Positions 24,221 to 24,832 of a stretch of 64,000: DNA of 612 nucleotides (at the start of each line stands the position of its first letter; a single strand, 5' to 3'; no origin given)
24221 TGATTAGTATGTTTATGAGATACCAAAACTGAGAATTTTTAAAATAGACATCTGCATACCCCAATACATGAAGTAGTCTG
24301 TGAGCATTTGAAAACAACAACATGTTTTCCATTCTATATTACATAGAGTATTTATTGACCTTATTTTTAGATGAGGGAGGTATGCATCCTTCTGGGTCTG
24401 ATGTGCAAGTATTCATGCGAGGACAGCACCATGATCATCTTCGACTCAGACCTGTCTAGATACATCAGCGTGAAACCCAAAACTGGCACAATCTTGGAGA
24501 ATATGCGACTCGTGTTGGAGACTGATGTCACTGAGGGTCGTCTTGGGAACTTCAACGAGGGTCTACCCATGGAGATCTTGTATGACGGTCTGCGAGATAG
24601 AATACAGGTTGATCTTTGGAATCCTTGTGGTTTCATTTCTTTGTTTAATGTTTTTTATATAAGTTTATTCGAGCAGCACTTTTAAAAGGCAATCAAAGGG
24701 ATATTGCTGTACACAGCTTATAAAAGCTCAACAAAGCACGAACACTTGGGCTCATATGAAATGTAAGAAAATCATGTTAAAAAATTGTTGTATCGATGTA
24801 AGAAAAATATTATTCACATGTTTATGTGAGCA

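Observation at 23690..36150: Scattered single decayed copies of exon segments placed 50-450 bp from their parent exons in the flanking introns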

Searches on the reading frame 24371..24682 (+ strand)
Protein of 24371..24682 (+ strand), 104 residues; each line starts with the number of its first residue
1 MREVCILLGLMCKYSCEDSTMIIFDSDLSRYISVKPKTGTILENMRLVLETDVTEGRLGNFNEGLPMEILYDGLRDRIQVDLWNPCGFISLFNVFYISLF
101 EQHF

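Call 10: find_encoding_contigs(protein=window:24371-24682:+, flank=2000, max_places=3)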
Protein window:24371-24682:+ (104 aa): no gene with exactly this product is on record in the collection.
